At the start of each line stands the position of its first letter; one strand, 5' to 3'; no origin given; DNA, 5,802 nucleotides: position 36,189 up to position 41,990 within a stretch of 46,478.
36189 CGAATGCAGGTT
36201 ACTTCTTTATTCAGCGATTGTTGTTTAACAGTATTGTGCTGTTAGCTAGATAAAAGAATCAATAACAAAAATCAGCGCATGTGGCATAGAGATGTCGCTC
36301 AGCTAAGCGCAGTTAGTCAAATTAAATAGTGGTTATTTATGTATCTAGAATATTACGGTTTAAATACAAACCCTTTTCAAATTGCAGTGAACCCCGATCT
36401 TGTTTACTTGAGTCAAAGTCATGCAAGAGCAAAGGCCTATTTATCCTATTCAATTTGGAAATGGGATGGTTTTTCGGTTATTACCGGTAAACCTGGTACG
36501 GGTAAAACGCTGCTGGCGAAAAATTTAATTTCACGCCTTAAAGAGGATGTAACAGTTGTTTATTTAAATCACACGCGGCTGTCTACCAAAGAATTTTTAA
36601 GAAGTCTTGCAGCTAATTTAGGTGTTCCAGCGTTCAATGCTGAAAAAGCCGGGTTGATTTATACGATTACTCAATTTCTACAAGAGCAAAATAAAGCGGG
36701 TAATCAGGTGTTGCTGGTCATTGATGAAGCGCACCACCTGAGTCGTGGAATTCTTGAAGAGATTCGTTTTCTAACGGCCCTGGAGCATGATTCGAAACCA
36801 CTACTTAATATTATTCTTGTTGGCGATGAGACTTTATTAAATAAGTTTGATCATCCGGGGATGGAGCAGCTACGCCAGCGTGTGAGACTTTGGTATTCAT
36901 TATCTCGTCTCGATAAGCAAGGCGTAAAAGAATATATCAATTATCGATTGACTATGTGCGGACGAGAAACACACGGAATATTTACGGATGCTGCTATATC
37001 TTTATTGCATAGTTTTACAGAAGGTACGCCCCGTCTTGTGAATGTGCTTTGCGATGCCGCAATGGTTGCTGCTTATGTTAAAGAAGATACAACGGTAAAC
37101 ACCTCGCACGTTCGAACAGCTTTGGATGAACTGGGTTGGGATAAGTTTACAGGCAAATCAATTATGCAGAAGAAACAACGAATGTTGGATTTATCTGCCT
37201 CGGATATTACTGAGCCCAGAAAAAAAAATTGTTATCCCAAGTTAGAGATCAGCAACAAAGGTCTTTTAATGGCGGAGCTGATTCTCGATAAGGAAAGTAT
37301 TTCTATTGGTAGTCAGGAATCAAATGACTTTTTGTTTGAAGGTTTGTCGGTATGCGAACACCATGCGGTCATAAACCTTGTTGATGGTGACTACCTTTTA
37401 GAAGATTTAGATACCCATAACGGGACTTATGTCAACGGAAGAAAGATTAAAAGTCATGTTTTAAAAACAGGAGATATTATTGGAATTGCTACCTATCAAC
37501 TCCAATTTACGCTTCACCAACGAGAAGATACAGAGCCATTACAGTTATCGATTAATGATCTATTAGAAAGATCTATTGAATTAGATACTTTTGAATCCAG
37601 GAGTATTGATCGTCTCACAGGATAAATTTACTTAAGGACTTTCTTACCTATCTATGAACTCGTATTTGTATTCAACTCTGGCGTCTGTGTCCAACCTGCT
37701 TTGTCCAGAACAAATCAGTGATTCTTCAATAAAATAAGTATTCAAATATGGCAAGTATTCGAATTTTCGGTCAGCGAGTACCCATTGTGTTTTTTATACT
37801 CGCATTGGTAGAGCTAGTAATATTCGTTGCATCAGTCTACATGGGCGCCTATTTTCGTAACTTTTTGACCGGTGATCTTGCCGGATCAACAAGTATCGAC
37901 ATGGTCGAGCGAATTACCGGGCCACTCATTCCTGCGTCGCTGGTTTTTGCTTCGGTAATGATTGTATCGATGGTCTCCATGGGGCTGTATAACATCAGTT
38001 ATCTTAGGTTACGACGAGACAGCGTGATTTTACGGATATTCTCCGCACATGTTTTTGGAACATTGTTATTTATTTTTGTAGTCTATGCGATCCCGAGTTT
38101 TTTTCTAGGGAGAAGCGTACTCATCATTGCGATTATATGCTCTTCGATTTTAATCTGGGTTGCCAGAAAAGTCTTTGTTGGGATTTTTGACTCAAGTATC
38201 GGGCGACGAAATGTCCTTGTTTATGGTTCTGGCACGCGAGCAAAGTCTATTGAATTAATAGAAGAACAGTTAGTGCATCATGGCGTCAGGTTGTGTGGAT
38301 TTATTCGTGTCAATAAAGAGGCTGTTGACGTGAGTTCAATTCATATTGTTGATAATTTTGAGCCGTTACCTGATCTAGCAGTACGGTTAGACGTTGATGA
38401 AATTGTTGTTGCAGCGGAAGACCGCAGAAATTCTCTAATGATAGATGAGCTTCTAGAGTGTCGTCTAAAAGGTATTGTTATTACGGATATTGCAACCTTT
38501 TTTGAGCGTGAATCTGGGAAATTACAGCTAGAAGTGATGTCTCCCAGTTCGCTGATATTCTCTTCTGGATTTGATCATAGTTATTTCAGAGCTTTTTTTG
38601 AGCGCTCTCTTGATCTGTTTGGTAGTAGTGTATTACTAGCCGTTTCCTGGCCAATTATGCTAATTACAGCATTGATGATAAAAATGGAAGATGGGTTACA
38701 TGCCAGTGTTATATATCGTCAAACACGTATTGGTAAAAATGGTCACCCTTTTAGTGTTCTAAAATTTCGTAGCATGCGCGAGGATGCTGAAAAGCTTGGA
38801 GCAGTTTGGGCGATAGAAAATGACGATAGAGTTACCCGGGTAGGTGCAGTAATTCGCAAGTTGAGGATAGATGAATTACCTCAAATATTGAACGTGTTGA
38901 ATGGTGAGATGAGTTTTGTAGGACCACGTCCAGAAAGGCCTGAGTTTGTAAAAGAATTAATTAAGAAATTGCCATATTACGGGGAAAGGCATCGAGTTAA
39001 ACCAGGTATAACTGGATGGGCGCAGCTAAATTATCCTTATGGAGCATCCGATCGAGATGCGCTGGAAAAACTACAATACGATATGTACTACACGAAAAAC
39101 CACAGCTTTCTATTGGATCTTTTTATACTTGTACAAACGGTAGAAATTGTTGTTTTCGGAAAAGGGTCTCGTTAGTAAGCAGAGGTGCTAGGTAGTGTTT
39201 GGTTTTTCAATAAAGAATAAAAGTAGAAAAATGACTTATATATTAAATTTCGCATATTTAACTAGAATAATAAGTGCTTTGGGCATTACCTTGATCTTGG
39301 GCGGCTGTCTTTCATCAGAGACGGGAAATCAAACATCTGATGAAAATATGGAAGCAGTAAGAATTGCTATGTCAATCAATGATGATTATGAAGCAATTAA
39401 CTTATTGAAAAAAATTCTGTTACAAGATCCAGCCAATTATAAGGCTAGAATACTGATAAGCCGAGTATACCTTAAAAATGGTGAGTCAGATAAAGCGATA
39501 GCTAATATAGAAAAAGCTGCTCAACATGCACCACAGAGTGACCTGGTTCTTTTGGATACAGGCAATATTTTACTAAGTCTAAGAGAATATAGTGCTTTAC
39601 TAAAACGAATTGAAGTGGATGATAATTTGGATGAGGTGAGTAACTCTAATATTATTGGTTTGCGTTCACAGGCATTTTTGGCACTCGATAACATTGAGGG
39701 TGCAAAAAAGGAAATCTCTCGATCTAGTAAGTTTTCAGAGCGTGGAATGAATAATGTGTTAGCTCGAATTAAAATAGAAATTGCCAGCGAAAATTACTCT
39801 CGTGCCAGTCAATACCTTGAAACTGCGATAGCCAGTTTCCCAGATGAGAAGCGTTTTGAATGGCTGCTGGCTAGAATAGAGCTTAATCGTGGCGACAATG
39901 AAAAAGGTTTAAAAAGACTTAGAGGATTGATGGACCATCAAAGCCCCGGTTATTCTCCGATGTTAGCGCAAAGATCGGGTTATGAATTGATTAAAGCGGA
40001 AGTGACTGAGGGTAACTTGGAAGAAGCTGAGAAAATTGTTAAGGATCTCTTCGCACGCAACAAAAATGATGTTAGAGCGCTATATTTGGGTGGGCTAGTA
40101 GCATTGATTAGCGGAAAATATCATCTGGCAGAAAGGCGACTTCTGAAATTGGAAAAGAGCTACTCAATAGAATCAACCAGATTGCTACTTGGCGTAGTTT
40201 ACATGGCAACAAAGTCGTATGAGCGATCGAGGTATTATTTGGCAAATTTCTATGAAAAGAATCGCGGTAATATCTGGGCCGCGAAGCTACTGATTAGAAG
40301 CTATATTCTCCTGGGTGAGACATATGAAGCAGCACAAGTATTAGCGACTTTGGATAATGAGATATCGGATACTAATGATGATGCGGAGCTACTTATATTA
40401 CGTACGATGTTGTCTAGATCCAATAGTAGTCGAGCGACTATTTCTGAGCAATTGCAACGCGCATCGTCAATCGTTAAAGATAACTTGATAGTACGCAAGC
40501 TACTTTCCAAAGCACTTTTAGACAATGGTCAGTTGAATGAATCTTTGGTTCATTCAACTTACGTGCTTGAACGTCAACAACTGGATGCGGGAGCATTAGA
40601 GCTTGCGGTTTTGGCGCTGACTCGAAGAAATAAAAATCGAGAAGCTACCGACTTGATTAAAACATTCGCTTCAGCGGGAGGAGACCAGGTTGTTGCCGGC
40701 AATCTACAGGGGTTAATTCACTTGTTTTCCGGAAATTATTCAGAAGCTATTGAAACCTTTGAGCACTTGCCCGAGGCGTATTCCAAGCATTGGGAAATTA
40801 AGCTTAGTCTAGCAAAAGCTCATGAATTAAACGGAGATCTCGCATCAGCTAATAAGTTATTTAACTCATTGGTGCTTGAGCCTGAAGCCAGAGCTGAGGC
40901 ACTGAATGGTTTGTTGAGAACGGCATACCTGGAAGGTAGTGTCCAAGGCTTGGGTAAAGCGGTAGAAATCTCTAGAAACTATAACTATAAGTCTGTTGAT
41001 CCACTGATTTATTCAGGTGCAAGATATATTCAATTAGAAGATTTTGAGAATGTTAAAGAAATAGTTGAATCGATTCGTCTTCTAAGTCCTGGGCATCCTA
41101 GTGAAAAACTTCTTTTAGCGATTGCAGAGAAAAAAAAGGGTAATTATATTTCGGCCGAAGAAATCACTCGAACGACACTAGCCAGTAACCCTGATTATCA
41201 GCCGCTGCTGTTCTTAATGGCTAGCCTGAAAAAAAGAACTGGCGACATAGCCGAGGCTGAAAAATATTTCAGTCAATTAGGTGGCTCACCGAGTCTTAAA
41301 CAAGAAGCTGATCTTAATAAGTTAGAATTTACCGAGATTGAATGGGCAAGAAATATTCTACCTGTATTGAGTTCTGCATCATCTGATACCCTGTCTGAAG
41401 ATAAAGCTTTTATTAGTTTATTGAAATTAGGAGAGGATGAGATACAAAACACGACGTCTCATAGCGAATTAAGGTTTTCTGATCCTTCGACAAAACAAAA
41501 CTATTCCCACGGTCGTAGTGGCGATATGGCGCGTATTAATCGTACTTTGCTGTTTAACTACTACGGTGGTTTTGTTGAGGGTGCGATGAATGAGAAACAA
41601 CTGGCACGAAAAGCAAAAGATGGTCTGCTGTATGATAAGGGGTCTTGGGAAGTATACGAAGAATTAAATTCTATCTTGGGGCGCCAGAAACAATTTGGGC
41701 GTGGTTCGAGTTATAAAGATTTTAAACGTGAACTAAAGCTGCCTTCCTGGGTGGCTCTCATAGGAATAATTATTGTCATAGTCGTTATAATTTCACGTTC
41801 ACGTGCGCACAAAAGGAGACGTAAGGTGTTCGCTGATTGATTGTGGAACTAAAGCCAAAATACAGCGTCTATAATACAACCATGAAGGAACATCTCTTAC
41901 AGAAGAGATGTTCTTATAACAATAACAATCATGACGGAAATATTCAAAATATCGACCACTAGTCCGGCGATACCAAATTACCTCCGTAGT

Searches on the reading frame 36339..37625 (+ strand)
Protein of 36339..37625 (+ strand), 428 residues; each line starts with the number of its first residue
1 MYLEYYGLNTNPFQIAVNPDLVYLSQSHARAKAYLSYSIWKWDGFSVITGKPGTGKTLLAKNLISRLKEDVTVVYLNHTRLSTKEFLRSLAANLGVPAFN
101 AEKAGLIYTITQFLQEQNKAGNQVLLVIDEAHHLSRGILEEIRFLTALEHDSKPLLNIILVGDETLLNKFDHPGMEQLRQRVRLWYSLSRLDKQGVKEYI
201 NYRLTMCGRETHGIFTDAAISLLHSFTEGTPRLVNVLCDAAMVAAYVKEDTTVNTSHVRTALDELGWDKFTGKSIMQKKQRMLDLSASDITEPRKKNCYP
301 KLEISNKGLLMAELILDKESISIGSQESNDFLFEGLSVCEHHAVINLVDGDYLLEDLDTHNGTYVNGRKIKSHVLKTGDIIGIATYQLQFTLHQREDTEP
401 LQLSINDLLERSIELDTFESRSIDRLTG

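Call 97: search_protein_families(library=pfam, proteins=[window:36339-37625:+], max_evalue=0.00001)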
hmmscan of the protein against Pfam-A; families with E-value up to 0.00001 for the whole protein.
window:36339-37625:+ (428 aa): 9 families
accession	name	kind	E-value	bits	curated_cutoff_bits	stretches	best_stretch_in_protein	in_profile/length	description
PF13401.12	AAA_22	-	6.5e-25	88.4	27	1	43-168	5-128/130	AAA domain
PF00498.31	FHA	-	5.5e-15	56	20.7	1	321-383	1-66/67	FHA domain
PF09848.15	SLFN-g3_helicase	-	3.5e-09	36.8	24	1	47-180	5-140/354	Schlafen group 3, DNA/RNA helicase domain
PF16697.10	Yop-YscD_cpl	-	1.9e-08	34.9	33.2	1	312-391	10-91/94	Inner membrane component of T3SS, cytoplasmic domain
PF13191.12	AAA_16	-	8.9e-08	33.2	32.6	1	47-156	28-165/167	AAA ATPase domain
PF00004.35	AAA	-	6.3e-07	30.3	21.2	1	48-137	3-72/131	ATPase family associated with various cellular activities (AAA)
PF13604.12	AAA_30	-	7.4e-07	29.5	27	1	43-165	18-126/191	AAA domain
PF13245.12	AAA_19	-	9.4e-07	29.5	25.1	1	45-164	13-126/134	AAA domain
PF01637.24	ATPase_2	-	5.5e-06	26.8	33.2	1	45-181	22-175/225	ATPase domain predominantly from Archaea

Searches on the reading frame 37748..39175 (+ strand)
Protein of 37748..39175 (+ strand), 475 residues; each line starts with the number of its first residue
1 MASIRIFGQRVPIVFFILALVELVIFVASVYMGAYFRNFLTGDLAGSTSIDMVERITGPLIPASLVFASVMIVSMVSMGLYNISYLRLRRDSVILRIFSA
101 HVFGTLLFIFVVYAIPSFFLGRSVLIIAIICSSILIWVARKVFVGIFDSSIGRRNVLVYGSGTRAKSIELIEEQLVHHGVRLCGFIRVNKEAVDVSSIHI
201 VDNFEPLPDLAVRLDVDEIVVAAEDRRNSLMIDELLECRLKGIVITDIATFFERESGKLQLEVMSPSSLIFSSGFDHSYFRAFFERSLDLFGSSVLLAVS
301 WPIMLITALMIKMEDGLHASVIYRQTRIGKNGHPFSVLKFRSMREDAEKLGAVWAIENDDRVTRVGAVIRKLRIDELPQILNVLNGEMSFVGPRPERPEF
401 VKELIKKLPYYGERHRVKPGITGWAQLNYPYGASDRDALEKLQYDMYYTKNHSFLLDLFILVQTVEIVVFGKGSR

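Call 97: search_protein_families(library=pfam, proteins=[window:37748-39175:+], max_evalue=0.00001)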
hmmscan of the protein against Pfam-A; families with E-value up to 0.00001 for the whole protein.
window:37748-39175:+ (475 aa): 1 family
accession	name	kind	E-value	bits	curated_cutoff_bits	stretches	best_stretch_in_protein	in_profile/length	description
PF02397.22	Bac_transf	-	5.2e-65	218.8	27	1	286-469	2-178/179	Bacterial sugar transferase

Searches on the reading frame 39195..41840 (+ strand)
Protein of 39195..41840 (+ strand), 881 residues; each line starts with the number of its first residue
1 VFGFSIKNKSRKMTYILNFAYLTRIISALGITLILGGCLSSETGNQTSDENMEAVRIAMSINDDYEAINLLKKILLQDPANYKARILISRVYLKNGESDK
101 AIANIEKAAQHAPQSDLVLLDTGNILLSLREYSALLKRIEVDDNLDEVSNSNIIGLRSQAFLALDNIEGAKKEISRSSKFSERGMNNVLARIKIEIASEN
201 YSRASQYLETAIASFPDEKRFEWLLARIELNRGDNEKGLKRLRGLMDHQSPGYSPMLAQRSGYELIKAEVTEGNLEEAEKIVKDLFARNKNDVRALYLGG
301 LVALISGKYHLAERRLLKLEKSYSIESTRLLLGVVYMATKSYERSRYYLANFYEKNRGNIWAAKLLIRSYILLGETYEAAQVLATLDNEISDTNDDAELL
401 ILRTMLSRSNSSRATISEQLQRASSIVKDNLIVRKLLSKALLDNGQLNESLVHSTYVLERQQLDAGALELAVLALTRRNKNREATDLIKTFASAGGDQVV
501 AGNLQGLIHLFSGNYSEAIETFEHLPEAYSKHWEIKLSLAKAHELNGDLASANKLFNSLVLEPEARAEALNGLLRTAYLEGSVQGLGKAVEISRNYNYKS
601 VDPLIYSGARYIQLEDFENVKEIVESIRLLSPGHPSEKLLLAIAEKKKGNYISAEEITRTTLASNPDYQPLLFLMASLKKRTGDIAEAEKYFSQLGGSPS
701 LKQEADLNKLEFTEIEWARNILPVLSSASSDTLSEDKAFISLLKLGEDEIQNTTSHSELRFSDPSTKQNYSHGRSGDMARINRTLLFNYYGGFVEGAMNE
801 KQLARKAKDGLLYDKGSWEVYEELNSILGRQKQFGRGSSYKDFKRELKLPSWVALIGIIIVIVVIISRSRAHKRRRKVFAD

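Call 97: search_protein_families(library=pfam, proteins=[window:39195-41840:+], max_evalue=0.00001)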
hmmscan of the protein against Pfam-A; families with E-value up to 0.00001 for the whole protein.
window:39195-41840:+ (881 aa): 14 families
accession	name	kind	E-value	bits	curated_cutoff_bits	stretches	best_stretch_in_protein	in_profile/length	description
PF14559.12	TPR_19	-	3.6e-34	117.3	25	1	66-115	9-58/68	Tetratricopeptide repeat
PF13432.12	TPR_16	-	6e-22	78.2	32.7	0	191-237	3-49/65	Tetratricopeptide repeat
PF13428.12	TPR_14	-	1.5e-18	65.8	23.5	0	85-120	4-39/44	Tetratricopeptide repeat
PF16918.11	PknG_TPR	-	4.1e-14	52.6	27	0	265-425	100-258/340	Protein kinase G tetratricopeptide repeat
PF23914.1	TPR_CcmH_CycH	-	6.1e-14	52.6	42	0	71-131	39-99/158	Cytochrome c-type biogenesis protein H TPR domain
PF25064.1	ARM_TT21_5th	-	2.1e-10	41.4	27.8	0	62-115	15-68/117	TT21 fifth ARM repeats domain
PF25060.1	ARM_TT21_2nd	-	2.6e-10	40.7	27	0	327-423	58-155/270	Tetratricopeptide repeat protein 21 second ARM domain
PF07719.23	TPR_2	-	4.3e-10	39.4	27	0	87-114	6-33/34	Tetratricopeptide repeat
PF25058.1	ARM_TT21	-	1e-09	39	27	0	54-98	100-144/155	Tetratricopeptide repeat protein 21 ARM repeat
PF25062.1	ARM_TT21_N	-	9.7e-09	35.7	40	0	201-368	10-174/222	Tetratricopeptide repeat protein 21 N-terminal ARM repeat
PF24575.1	TPR_Slam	-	4.7e-07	30.6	35.2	0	501-556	49-104/104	Surface lipoprotein assembly modifier, N-terminal TPR repeats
PF13174.12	TPR_6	-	5.5e-07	30.3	26.3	0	672-695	3-26/33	Tetratricopeptide repeat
PF12895.13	ANAPC3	-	1.4e-06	28.9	27.2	0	66-118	7-58/82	Anaphase-promoting complex, cyclosome, subunit 3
PF13371.12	TPR_9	-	3.7e-06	27.3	35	0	609-667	3-61/73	Tetratricopeptide repeat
